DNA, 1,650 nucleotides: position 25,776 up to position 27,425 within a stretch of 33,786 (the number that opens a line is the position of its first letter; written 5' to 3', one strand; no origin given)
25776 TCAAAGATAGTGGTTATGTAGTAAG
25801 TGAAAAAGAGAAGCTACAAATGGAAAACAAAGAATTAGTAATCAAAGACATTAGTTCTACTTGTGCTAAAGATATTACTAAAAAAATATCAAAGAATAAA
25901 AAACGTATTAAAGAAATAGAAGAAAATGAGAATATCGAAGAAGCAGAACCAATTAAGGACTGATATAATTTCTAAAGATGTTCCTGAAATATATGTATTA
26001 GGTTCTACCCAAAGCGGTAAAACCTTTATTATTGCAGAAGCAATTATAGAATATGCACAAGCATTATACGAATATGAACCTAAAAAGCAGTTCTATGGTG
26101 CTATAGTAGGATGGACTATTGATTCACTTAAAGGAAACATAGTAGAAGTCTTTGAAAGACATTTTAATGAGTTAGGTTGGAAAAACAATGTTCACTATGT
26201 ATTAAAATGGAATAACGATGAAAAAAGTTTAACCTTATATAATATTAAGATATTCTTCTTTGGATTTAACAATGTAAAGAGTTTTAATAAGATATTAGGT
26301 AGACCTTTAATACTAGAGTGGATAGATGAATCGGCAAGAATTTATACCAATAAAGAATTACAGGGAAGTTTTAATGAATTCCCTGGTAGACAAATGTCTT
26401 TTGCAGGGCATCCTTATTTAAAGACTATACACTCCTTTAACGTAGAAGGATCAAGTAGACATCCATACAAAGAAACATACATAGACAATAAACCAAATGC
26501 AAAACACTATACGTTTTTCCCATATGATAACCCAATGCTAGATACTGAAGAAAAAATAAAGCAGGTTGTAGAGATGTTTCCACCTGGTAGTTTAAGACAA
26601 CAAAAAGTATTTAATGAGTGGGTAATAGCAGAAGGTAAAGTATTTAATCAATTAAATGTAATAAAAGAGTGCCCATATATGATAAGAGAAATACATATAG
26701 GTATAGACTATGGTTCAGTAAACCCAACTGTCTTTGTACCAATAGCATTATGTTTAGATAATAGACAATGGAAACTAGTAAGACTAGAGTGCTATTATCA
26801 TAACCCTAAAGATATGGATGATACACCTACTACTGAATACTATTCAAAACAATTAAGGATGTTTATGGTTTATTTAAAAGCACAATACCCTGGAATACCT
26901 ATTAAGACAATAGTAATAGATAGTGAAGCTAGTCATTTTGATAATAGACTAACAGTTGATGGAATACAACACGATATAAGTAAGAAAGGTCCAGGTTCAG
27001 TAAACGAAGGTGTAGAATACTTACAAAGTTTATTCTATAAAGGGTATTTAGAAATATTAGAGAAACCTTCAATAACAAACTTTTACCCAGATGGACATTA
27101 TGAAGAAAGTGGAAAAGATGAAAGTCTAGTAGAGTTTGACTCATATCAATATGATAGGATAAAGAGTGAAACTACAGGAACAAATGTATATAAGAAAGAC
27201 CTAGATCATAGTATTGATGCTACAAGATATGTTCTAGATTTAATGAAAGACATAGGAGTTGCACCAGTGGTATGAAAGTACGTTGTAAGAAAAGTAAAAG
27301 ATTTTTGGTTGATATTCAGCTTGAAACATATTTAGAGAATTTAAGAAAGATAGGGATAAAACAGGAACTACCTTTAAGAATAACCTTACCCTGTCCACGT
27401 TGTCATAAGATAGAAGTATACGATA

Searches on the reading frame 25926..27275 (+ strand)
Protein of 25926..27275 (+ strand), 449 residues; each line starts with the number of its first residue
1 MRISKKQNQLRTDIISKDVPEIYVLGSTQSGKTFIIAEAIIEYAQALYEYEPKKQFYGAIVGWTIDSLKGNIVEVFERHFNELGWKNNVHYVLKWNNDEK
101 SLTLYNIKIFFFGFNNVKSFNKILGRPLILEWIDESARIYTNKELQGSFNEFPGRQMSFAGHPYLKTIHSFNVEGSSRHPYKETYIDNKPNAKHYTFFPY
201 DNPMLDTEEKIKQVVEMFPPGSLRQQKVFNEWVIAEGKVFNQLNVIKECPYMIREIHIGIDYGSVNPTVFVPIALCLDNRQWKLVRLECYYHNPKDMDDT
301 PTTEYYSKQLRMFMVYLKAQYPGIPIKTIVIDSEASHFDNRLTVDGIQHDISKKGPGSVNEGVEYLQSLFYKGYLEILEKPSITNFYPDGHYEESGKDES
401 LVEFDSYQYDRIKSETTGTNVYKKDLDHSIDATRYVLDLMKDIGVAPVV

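Call 7: search_protein_families(library=pfam, proteins=[window:25926-27275:+], max_evalue=0.01)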
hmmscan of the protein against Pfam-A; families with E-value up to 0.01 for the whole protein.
window:25926-27275:+ (449 aa): 0 families

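Call 8: search_protein_families(library=phrogs, proteins=[window:25926-27275:+], max_evalue=0.001)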
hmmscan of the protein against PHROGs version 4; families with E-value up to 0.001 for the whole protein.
window:25926-27275:+ (449 aa): 4 families
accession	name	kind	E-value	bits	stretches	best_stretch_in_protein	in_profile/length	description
phrog_2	-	head and packaging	1.8e-16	61.1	1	12-437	275-589/807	terminase large subunit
phrog_10250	-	head and packaging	1.2e-14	55.6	1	216-438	3-213/228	terminase large subunit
phrog_6672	-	head and packaging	1e-09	39.1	1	401-438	90-127/145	terminase large subunit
phrog_5653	-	head and packaging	1.7e-09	38.7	1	231-437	2-177/199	terminase large subunit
